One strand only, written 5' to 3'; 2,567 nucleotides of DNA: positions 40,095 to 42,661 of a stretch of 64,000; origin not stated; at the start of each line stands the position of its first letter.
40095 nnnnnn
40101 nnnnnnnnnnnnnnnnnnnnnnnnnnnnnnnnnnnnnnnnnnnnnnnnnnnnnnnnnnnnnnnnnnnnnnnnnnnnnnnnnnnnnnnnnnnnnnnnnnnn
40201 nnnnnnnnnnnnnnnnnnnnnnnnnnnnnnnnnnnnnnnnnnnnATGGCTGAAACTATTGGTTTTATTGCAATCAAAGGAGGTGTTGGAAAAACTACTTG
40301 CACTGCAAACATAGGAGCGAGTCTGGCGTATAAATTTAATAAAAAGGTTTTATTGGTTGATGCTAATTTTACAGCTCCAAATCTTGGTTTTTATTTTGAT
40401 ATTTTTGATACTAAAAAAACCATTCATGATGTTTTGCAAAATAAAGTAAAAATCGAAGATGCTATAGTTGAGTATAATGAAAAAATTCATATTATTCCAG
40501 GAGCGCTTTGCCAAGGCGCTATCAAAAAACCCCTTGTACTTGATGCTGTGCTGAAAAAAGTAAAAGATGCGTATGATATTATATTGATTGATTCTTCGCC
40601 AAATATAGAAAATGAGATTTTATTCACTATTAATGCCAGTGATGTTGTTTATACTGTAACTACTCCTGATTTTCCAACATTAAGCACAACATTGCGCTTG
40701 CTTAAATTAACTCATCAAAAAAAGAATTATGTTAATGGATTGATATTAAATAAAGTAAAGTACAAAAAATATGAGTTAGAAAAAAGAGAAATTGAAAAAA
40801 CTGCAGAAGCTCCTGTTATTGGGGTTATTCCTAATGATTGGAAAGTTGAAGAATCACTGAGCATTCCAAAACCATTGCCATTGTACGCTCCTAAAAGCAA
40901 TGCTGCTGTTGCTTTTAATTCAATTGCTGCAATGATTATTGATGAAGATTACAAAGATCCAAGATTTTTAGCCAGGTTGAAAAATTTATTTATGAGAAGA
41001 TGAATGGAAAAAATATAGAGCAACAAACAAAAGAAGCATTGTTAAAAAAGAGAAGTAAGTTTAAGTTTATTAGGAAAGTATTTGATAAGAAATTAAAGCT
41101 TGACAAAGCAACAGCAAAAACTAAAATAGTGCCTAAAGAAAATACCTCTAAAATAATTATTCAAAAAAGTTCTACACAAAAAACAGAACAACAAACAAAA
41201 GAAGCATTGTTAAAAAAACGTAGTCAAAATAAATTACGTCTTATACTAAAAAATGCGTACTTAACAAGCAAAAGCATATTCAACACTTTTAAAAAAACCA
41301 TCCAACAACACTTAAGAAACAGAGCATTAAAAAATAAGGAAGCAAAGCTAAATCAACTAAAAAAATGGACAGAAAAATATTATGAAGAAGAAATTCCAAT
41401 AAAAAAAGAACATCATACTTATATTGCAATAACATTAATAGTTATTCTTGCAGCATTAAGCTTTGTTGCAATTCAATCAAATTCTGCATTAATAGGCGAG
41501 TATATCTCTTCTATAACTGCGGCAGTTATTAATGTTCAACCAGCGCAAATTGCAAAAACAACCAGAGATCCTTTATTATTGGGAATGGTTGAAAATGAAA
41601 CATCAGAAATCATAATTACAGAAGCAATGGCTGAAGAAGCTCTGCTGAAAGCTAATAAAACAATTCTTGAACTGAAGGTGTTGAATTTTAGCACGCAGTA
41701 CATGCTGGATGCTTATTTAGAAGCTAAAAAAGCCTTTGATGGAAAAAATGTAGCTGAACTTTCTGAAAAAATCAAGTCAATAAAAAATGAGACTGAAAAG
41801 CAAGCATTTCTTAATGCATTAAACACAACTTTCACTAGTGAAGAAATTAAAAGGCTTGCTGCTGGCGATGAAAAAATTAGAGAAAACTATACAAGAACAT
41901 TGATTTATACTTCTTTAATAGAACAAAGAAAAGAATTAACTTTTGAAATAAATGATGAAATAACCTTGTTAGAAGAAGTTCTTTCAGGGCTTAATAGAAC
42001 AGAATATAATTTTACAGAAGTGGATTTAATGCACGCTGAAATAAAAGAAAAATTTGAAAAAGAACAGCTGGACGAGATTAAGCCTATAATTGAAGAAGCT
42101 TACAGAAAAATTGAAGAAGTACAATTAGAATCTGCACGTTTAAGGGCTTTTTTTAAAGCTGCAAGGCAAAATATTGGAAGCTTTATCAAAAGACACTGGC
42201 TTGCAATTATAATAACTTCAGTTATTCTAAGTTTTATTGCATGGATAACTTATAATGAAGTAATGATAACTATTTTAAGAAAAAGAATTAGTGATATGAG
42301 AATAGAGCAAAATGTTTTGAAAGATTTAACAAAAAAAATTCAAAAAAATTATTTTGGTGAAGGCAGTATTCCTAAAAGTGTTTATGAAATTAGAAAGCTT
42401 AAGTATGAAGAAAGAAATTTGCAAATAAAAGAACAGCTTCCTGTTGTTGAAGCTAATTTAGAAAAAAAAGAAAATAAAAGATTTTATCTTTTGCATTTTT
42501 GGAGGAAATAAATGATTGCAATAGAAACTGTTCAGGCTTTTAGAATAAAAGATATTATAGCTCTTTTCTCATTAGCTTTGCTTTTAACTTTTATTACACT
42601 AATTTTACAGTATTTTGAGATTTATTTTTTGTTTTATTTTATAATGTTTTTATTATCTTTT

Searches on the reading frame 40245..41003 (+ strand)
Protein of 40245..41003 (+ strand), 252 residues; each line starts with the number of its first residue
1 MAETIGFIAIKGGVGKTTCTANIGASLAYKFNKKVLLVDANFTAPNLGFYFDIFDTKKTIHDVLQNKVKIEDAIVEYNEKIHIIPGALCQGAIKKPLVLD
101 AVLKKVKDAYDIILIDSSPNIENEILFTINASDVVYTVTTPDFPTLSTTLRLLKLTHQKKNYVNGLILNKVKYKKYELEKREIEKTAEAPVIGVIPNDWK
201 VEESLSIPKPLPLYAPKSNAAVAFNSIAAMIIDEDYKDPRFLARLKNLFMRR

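Call 3: search_protein_families(library=pfam, proteins=[window:40245-41003:+], max_evalue=1)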
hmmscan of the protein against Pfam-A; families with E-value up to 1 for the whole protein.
window:40245-41003:+ (252 aa): 11 families
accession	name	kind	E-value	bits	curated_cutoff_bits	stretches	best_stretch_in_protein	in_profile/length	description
PF13614.12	AAA_31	-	7.8e-22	78.5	27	1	3-158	2-166/177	AAA domain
PF01656.29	CbiA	-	1e-16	61.5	25.4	1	7-205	3-119/125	CobQ/CobB/MinD/ParA nucleotide binding domain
PF10609.15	ParA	-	1.2e-12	48.2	27.1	1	4-231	5-245/246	NUBPL iron-transfer P-loop NTPase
PF06564.18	CBP_BcsQ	-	3e-12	47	21.3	1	5-229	4-231/234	Cellulose biosynthesis protein BcsQ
PF00142.24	Fer4_NifH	-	1.3e-08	35.1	25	1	11-235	8-248/271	4Fe-4S iron sulfur cluster binding proteins, NifH/frxC family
PF02374.21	ArsA_ATPase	-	2.9e-07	30.5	24.3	1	7-168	5-157/305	Anion-transporting ATPase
PF13500.12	AAA_26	-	0.00017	21.9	27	1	142-202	138-195/198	AAA domain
PF00448.28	SRP54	-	0.06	13.4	22.7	0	13-39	11-36/196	SRP54-type protein, GTPase domain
PF12917.13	YfbR-like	-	0.073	13.2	25.9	1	151-200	58-109/182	5'-deoxynucleotidase YfbR-like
PF07015.17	VirC1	-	0.094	12.5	24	1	5-41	4-39/231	VirC1 protein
PF09140.17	MipZ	-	0.19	11.5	20.7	1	9-134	7-124/262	ATPase MipZ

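Call 28: search_protein_families(library=ncbifam, proteins=[window:40245-41003:+], max_evalue=1)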
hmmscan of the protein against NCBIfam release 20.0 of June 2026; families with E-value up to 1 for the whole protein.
window:40245-41003:+ (252 aa): 36 families (the best 25 are shown)
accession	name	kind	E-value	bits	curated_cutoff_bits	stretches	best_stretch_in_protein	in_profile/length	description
TIGR01969.1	minD_arch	subfamily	2.6e-50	171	201.75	1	5-237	3-236/251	cell division ATPase MinD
TIGR01968.1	minD_bact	equivalog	6.6e-27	94.5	212.9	1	9-244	8-249/261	septum site-determining protein MinD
NF041546.1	ParA_partition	equivalog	4.6e-14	52.4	180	2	99-173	66-144/203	ParA family partition ATPase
TIGR03371.1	cellulose_yhjQ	equivalog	1e-13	51.3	157.85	1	3-231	2-241/246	cellulose biosynthesis protein BcsQ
NF047398.1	AAA_KGGVGR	domain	5.6e-12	46.4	90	1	3-68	3-69/190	KGGVGR-motif variant AAA ATPase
NF041283.1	PrgP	equivalog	5.7e-12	45.5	400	1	7-139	7-153/297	ParA superfamily DNA segregation protein PrgP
TIGR03018.1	pepcterm_TyrKin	hypoth_equivalog_domain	1.4e-11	44.1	230.65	1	13-119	46-158/207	XrtA-associated tyrosine autokinase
NF008079.0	PRK10818.1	equivalog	1.3e-10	41.1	508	1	1-252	1-266/270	septum site-determining protein MinD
NF041136.1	MrpORP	equivalog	7.9e-10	38.5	450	1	4-237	7-254/365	iron-sulfur cluster carrier protein MrpORP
TIGR01007.1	eps_fam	subfamily_domain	1.7e-09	37.5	108.05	1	10-175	25-194/204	polysaccharide biosynthesis tyrosine autokinase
TIGR01287.1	nifH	equivalog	6.1e-09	35.6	394.35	1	11-235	8-248/275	nitrogenase iron protein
TIGR00345.1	GET3_arsA_TRC40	subfamily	7.8e-08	32.2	135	1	7-167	1-157/299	TRC40/GET3/ArsA family transport-energizing ATPase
NF033200.1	F430_CfbC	exception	1.5e-07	31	402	1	11-235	8-242/260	Ni-sirohydrochlorin a,c-diamide reductive cyclase ATP-dependent reductase subunit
TIGR03453.1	partition_RepA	equivalog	4.3e-07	29.1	348.45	2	79-162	201-287/387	plasmid partitioning protein RepA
NF010259.0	PRK13705.1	equivalog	4.8e-07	29.1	725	2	96-153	221-278/388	plasmid-partitioning protein SopA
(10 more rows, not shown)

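Call 62: search_protein_families(library=padloc, proteins=[window:40245-41003:+], max_evalue=0.01)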
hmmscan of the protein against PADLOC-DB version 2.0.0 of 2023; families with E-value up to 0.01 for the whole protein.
window:40245-41003:+ (252 aa): 1 family
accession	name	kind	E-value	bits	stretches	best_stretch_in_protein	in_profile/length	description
PDLC04559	PDC-M28B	-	1.1e-06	26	1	3-48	129-173/438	-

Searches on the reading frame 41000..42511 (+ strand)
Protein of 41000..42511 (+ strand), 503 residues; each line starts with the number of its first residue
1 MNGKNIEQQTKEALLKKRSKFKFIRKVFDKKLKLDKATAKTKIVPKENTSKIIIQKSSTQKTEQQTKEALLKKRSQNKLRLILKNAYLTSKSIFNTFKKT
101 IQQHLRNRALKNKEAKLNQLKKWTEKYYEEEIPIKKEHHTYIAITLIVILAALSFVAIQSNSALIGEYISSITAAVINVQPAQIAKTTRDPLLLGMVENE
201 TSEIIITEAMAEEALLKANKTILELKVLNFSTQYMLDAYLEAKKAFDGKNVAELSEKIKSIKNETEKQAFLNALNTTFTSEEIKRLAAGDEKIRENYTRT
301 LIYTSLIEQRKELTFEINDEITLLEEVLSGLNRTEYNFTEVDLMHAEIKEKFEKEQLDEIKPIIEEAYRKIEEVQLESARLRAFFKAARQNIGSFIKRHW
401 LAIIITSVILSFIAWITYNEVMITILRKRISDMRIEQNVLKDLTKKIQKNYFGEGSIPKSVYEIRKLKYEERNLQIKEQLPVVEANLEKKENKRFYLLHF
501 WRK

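Call 3: search_protein_families(library=pfam, proteins=[window:41000-42511:+], max_evalue=1)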
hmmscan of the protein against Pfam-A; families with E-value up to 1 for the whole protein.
window:41000-42511:+ (503 aa): 3 families
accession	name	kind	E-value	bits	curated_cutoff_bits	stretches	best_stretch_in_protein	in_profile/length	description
PF21559.3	Reb1_MybAD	-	0.17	12.8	27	0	60-107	21-65/68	DNA-binding protein reb1, Myb-associated domain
PF13038.11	DUF3899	-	0.2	12.5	23.4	1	87-151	19-78/88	Domain of unknown function (DUF3899)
PF05251.17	Ost5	-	0.92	10.3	27.4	0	133-176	6-56/73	Oligosaccharyltransferase subunit 5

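Call 28: search_protein_families(library=ncbifam, proteins=[window:41000-42511:+], max_evalue=1)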
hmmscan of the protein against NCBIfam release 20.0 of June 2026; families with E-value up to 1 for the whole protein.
window:41000-42511:+ (503 aa): 5 families
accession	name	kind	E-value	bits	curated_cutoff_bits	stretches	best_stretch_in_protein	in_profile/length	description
NF010028.0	PRK13503.1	equivalog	0.011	15.2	288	1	42-133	100-189/278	HTH-type transcriptional activator RhaS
NF007495.0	PRK10089.1-4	equivalog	0.015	15.8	117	1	170-207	64-100/113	tRNA-binding protein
NF007494.0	PRK10089.1-3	equivalog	0.036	14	109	0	172-207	65-100/112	tRNA-binding protein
TIGR02222.1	chap_CsaA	subfamily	0.1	12.6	119.65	0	171-203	59-91/107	export-related chaperone CsaA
TIGR03798.1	leader_Nif11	subfamily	0.48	10.7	32.3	0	252-292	17-56/68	Nif11-like leader peptide family RiPP precursor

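Call 62: search_protein_families(library=padloc, proteins=[window:41000-42511:+], max_evalue=0.01)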
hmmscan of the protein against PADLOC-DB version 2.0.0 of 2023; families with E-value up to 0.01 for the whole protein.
window:41000-42511:+ (503 aa): 0 families

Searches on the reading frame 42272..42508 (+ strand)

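Call 104: search_protein_families(library=pfam, proteins=[window:42272-42508:+], max_evalue=10)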
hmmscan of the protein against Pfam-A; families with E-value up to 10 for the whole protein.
seq(79 aa): 1 family
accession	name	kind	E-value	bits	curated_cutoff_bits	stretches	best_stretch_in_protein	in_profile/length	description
PF10614.14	CsgF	-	0.044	14.4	25.8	1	10-46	70-106/132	Type VIII secretion system (T8SS), CsgF protein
